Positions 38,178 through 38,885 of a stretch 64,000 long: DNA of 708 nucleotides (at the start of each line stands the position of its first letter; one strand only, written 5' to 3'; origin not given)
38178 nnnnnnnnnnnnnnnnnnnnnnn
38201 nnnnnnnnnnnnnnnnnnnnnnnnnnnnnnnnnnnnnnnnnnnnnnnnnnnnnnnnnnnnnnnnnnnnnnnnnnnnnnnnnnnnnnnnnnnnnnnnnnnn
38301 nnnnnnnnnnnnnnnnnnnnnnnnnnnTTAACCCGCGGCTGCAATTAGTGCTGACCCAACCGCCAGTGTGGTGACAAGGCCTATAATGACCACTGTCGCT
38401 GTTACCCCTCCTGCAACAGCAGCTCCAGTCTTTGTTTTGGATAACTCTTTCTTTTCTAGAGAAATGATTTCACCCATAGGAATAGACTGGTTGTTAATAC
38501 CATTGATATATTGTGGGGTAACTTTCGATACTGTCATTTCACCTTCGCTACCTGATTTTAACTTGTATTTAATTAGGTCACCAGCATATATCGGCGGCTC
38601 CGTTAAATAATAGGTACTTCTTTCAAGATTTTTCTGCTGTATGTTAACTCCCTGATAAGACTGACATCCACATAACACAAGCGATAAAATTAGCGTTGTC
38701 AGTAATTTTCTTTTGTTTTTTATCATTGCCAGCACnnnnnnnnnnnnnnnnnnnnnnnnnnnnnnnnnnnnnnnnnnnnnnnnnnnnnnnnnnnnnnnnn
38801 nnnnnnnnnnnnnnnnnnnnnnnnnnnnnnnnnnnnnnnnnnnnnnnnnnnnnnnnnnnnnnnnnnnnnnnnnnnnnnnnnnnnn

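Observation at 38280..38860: AT-rich lipoprotein gene at the position of the P1 res-mod locus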

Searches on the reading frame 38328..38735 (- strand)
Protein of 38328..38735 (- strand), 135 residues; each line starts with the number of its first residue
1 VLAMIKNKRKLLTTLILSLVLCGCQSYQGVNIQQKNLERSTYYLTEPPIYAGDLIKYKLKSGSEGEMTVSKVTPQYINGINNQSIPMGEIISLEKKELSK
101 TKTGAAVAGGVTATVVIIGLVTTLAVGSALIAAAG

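Call 4: search_protein_families(library=pfam, proteins=[window:38328-38735:-], max_evalue=1)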
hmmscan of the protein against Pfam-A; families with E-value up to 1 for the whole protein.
window:38328-38735:- (135 aa): 0 families

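Call 8: search_protein_families(library=ncbifam, proteins=[window:38328-38735:-], max_evalue=1)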
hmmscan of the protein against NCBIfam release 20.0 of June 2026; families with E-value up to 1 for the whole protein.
window:38328-38735:- (135 aa): 1 family
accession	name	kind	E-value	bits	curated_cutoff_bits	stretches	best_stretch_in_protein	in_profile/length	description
NF007766.0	PRK10449.1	equivalog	0.023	14.4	168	1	9-44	2-37/140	heat shock protein HslJ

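Call 9: search_protein_families(library=phrogs, proteins=[window:38328-38735:-], max_evalue=1)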
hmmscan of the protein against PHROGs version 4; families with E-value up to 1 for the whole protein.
window:38328-38735:- (135 aa): 5 families
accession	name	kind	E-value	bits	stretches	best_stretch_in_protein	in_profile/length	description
phrog_3198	-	lysis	0.018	15.5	1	6-31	3-28/68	Rz-like spanin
phrog_19883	-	unknown function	0.023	15.9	0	10-49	2-41/117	-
phrog_6360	-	unknown function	0.064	14.4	1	10-57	3-51/122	-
phrog_902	-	unknown function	0.069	14.5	1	3-51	3-48/118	-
phrog_13282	-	unknown function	0.11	13.8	1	48-88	14-54/94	-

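Call 10: find_homologous_proteins(query=window:38331-38726:-, max_evalue=0.001)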
Query seq(132 aa) (132 aa): 5 proteins with E <= 0.001 among 108 candidates.
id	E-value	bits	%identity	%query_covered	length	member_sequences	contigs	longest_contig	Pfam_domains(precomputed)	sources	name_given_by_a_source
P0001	4.5e-75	267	99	100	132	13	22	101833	-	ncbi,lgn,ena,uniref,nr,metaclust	ncbi:hypothetical protein [Escherichia coli]|uniref:hypothetical protein n=1 Tax=Escherichia coli Ta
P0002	1.5e-72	259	96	100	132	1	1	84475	-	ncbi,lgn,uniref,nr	ncbi:hypothetical protein [Escherichia albertii]|uniref:hypothetical protein n=1 Tax=Escherichia alb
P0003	4.7e-72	257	96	100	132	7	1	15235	-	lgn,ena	-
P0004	8.5e-72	256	95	100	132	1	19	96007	-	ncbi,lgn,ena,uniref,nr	ncbi:hypothetical protein OM252_19700 [Escherichia albertii]|uniref:hypothetical protein n=1 Tax=Esc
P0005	5.3e-36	141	55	95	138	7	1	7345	-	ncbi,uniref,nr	ncbi:hypothetical protein [Escherichia coli]|uniref:hypothetical protein n=1 Tax=Escherichia coli Ta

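Call 11: search_dna_similar(query=window:38331-38726:-, collection=phages, mode=protein, max_evalue=0.01, max_rows=30)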
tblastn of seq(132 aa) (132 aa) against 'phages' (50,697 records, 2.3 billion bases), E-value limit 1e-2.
No match.

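Call 12: search_dna_similar(query=window:38331-38726:-, collection=plasmids, mode=protein, max_evalue=0.01, max_rows=60, rows=spread)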
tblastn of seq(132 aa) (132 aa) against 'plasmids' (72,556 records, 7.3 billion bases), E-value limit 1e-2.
Records with a match: 34; places in all: 34; records where one place covers at least 80% of the query: 24.
Best place of each record, by identity: >=99% 4; 95-99% 20; <60% 10.
By first word of the organism name: Escherichia 27; Serratia 7.
By predicted mobility (MOB-suite, as given by PLSDB): non-mobilizable 26; conjugative 8.
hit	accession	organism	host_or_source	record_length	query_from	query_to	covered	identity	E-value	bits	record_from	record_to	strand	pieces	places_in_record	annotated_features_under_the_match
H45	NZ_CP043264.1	Escherichia albertii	Crow,genomic DNA,cloacal swab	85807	1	132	100%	100.0%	2e-51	181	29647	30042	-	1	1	hypothetical protein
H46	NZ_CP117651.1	Escherichia albertii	Sturnus vulgaris,whole organism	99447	1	132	100%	100.0%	2e-51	181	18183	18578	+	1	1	hypothetical protein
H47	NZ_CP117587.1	Escherichia albertii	Anser,whole organism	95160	1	132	100%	99.2%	7e-51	179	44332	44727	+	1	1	hypothetical protein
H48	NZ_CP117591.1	Escherichia albertii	whole organism,bird (unidentified ...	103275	1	132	100%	99.2%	9e-51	179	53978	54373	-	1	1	hypothetical protein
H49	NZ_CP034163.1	Escherichia albertii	urine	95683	1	132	100%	98.5%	2e-50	178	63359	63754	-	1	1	hypothetical protein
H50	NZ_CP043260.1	Escherichia albertii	Brown Headed Cow Bird,genomic ...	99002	1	132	100%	98.5%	2e-50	178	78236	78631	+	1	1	hypothetical protein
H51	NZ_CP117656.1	Escherichia albertii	Passer domesticus,whole organism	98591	1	132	100%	98.5%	3e-50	177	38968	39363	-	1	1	hypothetical protein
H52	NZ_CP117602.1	Escherichia albertii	Delichon urbicum,whole organism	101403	1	132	100%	98.5%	3e-50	177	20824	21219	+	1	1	hypothetical protein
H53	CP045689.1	Escherichia albertii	Brown Headed Cow Bird,genomic ...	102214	1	132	100%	98.5%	3e-50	177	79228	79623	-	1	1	hypothetical protein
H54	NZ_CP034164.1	Escherichia albertii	-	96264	1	132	100%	97.7%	1e-49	176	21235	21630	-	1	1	hypothetical protein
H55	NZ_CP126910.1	Escherichia albertii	-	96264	1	132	100%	97.7%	1e-49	176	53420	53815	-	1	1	hypothetical protein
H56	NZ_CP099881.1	Escherichia albertii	GWG,cell culture,feces,Poyang Lake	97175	1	132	100%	97.7%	1e-49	176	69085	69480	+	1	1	hypothetical protein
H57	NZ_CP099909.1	Escherichia albertii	EW,cell culture,feces,Poyang Lake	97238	1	132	100%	97.7%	1e-49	176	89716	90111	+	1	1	hypothetical protein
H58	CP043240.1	Escherichia albertii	Oregon Junco,genomic DNA,cloacal swab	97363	1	132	100%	97.7%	1e-49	176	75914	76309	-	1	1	hypothetical protein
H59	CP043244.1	Escherichia albertii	White-Breasted Nuthatch,genomic ...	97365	1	132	100%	97.7%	1e-49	176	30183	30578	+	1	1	hypothetical protein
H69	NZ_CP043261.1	Escherichia albertii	Brown Headed Cow Bird,genomic ...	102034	20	96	58%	42.3%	3e-14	75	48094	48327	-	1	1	hypothetical protein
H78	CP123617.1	Serratia sp. B1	cell culture,PFAS-impacted soil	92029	20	96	58%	38.5%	2e-11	67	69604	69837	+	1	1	hypothetical protein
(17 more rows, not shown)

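Call 13: get_annotated_region(hit=H69, flank=6000)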
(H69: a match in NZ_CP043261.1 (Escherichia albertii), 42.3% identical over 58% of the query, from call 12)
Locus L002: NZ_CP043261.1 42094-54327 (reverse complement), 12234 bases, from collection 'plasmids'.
description: Escherichia albertii strain RM10507 plasmid p1RM10507, complete sequence
organism: Escherichia albertii (NCBI taxid 208962)
taxonomy: Bacteria; Pseudomonadota; Gammaproteobacteria; Enterobacterales; Enterobacteriaceae; Escherichia; Escherichia albertii
host: -; source: Brown Headed Cow Bird,genomic DNA,cloacal swab; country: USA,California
typing (MOB-suite, as given by PLSDB): non-mobilizable; replicon IncFIB,IncFII,IncI-gamma/K1
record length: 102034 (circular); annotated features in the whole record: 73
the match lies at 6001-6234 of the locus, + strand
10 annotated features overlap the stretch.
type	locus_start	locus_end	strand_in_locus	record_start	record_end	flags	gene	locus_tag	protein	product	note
CDS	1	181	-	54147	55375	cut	-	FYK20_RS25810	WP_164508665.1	IS3-like element IS2 family transposase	GO:0006313 - DNA transposition [Evidence IEA]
CDS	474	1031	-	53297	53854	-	-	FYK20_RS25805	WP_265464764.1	hypothetical protein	-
CDS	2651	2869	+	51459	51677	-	-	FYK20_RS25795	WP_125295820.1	hypothetical protein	-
CDS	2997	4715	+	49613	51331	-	-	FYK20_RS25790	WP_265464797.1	ABC transporter permease subunit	GO:0055085 - transmembrane transport [Evidence IEA]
CDS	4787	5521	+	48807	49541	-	-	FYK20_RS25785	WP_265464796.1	ABC transporter ATP-binding protein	GO:0006810 - transport [Evidence IEA]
CDS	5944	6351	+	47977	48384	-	-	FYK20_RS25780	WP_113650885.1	hypothetical protein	-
CDS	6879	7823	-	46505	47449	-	-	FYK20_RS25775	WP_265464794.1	VirK/YbjX family protein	-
CDS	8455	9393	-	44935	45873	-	lpxM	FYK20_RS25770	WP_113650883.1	lauroyl-Kdo(2)-lipid IV(A) myristoyltransferase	GO:0009245 - lipid A biosynthetic process [Evidence IEA]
CDS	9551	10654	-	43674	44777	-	-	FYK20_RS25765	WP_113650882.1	glycosyltransferase family 4 protein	-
CDS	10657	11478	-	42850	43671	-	-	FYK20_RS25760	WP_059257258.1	polysaccharide deacetylase family protein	GO:0005975 - carbohydrate metabolic process [Evidence IEA]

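Call 14: get_annotated_region(hit=H78, flank=6000)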
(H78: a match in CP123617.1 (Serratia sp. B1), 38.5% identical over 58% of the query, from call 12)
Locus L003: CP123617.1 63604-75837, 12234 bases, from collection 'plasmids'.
description: Serratia sp. B1 plasmid unnamed, complete sequence
organism: Serratia sp. B1 (NCBI taxid 3041625)
taxonomy: Bacteria; Pseudomonadota; Gammaproteobacteria; Enterobacterales; Yersiniaceae; Serratia; Serratia sp. B1
host: -; source: cell culture,PFAS-impacted soil; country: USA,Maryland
typing (MOB-suite, as given by PLSDB): conjugative; replicon IncI1,rep_cluster_1057; relaxase MOBF,MOBF; mating-pair formation MPF_F
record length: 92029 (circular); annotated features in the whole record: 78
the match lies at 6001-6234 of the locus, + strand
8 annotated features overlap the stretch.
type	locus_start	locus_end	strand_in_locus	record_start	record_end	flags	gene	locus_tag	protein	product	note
CDS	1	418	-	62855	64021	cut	sopA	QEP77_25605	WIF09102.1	plasmid-partitioning protein SopA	-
CDS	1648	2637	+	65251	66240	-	-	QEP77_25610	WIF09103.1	replication initiation protein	-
CDS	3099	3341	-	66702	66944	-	-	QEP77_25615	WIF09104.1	type II toxin-antitoxin system ParD family antitoxin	-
CDS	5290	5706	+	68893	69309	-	-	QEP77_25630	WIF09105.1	type II toxin-antitoxin system VapC family toxin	-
CDS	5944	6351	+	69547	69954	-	-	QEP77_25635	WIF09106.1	hypothetical protein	-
CDS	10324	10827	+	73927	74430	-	-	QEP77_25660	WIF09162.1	DUF2235 domain-containing protein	-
CDS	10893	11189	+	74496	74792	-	-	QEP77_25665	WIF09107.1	hypothetical protein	-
CDS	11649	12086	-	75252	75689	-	-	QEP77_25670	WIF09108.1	helix-turn-helix domain-containing protein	-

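Call 19: find_homologous_proteins(query=A1, max_evalue=0.01)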
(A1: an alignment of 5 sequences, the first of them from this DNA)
Query A1 (5 sequences) (132 aa, profile of the alignment): 43 proteins with E <= 0.01 among 8000 candidates.
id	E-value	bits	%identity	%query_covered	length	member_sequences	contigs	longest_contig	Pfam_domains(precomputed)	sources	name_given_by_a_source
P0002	4.6e-62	225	96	100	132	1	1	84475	-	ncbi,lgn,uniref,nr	ncbi:hypothetical protein [Escherichia albertii]|uniref:hypothetical protein n=1 Tax=Escherichia alb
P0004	1.7e-61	224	95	100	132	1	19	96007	-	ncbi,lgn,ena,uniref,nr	ncbi:hypothetical protein OM252_19700 [Escherichia albertii]|uniref:hypothetical protein n=1 Tax=Esc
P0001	2.9e-61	223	99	100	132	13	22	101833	-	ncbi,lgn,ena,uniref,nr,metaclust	ncbi:hypothetical protein [Escherichia coli]|uniref:hypothetical protein n=1 Tax=Escherichia coli Ta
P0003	2.0e-60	220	96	100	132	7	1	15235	-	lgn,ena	-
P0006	8.7e-59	215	41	99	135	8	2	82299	-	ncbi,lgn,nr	ncbi:hypothetical protein D0720_003961 [Escherichia albertii]|nr:hypothetical protein [Escherichia a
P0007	1.8e-58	214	41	99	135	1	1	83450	-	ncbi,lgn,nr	ncbi:TPA: hypothetical protein J1Y36_002895 [Escherichia coli]|nr:hypothetical protein [Escherichia 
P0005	8.0e-58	212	55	95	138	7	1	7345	-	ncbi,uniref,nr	ncbi:hypothetical protein [Escherichia coli]|uniref:hypothetical protein n=1 Tax=Escherichia coli Ta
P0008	9.5e-56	205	38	67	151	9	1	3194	-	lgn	-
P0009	3.5e-55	203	37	67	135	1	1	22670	-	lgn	-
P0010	9.2e-53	195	40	98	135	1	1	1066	-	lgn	-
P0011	1.2e-52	195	41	74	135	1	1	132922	-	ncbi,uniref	ncbi:hypothetical protein ACHQI7_27200 (plasmid) [Klebsiella oxytoca]|uniref:hypothetical protein n=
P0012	2.1e-52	194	37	74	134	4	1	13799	-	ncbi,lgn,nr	ncbi:hypothetical protein KER63_25265 [Escherichia coli]|nr:hypothetical protein [Escherichia coli]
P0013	6.7e-52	193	38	63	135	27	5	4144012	-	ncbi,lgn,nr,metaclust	ncbi:hypothetical protein AF42_00813 [Citrobacter freundii MGH 56]|nr:hypothetical protein AF42_0081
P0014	1.6e-51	191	42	67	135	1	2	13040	-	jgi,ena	-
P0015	3.4e-50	187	45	74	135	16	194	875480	-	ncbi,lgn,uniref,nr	ncbi:hypothetical protein OP063_004683 [Salmonella enterica subsp. enterica]|uniref:Phage-related li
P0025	2.5e-45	171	47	61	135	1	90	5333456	-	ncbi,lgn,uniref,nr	ncbi:hypothetical protein AH448_10890 [Salmonella enterica subsp. diarizonae]|uniref:hypothetical pr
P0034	8.6e-41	157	47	67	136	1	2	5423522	-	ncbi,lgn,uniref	ncbi:hypothetical protein [Serratia aquatilis]|uniref:Phage-related lipoprotein n=1 Tax=Serratia aqu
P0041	1.1e-33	134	49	73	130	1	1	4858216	-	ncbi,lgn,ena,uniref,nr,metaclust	ncbi:hypothetical protein D781_3853 [Serratia sp. FGI94]|uniref:hypothetical protein n=1 Tax=Serrati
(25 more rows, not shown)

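Call 24: find_encoding_contigs(protein=P0015, flank=8000, max_places=4)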
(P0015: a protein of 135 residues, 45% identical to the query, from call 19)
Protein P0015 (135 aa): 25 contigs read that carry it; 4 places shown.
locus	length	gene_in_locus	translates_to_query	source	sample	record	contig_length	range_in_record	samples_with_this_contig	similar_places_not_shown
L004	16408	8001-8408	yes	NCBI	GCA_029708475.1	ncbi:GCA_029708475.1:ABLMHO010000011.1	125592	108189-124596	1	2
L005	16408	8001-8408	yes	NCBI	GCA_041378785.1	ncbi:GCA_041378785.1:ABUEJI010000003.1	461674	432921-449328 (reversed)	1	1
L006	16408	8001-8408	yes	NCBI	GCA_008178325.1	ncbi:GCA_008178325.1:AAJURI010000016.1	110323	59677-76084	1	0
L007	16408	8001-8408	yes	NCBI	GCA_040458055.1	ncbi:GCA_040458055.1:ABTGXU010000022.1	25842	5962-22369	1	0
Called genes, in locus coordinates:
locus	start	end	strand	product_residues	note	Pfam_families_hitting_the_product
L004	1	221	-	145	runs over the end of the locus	-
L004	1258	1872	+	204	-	PF10938:YfdX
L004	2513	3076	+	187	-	-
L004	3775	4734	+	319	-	PF12833:HTH_18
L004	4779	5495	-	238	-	PF12833:HTH_18, PF00165:HTH_AraC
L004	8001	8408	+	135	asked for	-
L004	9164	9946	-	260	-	PF00005:ABC_tran, PF13304:AAA_21 (faint)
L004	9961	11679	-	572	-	PF00528:BPD_transp_1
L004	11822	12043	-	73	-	-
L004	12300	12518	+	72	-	-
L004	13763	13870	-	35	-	PF02413:Caudo_TAP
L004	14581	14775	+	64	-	PF07715:Plug (weak)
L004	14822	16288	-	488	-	PF03577:Peptidase_C69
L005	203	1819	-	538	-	PF00496:SBP_bac_5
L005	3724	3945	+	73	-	-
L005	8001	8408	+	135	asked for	-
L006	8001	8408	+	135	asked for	-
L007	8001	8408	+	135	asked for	-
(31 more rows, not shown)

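Call 25: search_protein_families(library=padloc, proteins=[window:38331-38726:-], max_evalue=1)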
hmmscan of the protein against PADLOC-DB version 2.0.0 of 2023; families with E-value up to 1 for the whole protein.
window:38331-38726:- (132 aa): 0 families

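Call 26: find_encoding_contigs(protein=P0025, flank=8000, max_places=3)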
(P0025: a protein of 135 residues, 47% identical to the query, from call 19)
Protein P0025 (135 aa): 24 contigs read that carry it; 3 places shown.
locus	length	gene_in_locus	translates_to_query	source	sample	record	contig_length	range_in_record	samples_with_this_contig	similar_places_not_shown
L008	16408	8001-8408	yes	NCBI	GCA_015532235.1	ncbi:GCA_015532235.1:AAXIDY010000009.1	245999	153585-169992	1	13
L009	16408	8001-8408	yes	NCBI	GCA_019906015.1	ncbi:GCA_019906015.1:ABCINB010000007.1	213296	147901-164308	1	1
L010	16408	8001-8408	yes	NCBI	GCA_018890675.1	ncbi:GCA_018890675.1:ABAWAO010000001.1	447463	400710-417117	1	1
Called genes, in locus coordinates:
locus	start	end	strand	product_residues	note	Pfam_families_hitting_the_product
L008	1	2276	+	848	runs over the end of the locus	PF13954:PapC_N, PF00577:Usher, PF13953:PapC_C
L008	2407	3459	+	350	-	PF00419:Fimbrial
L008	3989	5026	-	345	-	-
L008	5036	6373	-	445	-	PF24575:TPR_Slam, PF04575:SlipAM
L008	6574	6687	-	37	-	PF03400:DDE_Tnp_IS1 (weak)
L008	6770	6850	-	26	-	PF12759:HTH_Tnp_IS1 (weak)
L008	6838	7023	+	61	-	-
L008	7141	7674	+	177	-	PF09933:DUF2165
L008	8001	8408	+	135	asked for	-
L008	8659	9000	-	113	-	PF07824:Chaperone_III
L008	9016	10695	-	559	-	PF05925:IpgD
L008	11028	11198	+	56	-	PF13132:DUF3950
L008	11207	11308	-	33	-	-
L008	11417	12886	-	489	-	PF03577:Peptidase_C69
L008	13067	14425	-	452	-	PF00672:HAMP (weak), PF00512:HisKA, PF02518:HATPase_c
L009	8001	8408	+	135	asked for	-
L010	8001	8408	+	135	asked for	-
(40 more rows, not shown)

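Call 27: find_encoding_contigs(protein=P0034, flank=8000, max_places=2)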
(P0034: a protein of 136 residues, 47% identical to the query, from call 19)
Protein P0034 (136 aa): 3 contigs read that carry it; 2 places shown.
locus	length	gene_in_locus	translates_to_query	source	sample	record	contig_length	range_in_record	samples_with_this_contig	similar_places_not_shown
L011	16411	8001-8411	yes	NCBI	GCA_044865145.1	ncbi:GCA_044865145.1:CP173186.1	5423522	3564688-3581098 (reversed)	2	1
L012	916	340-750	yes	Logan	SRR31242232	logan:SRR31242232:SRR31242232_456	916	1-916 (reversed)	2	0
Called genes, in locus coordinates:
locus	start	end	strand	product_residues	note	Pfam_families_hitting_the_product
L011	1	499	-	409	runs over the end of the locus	PF07690:MFS_1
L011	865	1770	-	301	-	PF00392:GntR, PF13545:HTH_Crp_2 (faint), PF25213:HVO_A0261_N (faint), PF07729:FCD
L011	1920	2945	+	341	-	PF08240:ADH_N, PF16912:Glu_dehyd_C, PF01262:AlaDh_PNT_C (weak), PF00107:ADH_zinc_N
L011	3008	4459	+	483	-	PF01232:Mannitol_dh, PF08125:Mannitol_dh_C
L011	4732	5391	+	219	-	PF00574:CLP_protease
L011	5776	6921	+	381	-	PF01547:SBP_bac_1 (weak), PF13416:SBP_bac_8 (weak), PF13343:SBP_bac_6 (weak)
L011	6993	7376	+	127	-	-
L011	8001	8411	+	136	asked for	-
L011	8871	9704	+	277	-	PF03193:RsgA_GTPase (faint), PF00005:ABC_tran, PF13304:AAA_21 (faint)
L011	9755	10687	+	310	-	PF12974:Phosphonate-bd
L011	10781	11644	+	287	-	PF00528:BPD_transp_1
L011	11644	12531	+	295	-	PF00528:BPD_transp_1 (weak)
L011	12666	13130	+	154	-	PF07308:DUF1456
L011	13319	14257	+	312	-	PF01545:Cation_efflux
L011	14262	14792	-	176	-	PF00583:Acetyltransf_1, PF13673:Acetyltransf_10, PF13508:Acetyltransf_7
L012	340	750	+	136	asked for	-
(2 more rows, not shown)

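Call 28: predict_structure(alignment_id=A2)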
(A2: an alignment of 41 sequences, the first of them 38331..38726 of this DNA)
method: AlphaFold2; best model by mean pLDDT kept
length: 132 residues; sequences in the alignment: 41
mean_pLDDT: 73.2   pTM: 0.53
mean pLDDT of the five models: 73.2, 72.7, 71.2, 70.4, 69.9
residues with pLDDT >= 90: 64; 70-90: 8; 50-70: 22; < 50: 38
segments of 3 or more residues with pLDDT < 50: 1-9, 99-117, 125-127
pLDDT, mean of each block of 10 residues (from residue 1): 46 50 86 92 94 96 95 93 96 68 41 49 51 48
secondary structure, 60 per line:
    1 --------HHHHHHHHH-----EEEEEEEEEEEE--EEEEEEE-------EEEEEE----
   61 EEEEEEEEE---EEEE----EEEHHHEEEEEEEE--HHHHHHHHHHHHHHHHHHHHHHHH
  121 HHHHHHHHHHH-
elements in order: H9-17 E23-34 E37-43 E51-56 E61-69 E73-76 E81-83 E87-94 H97-131
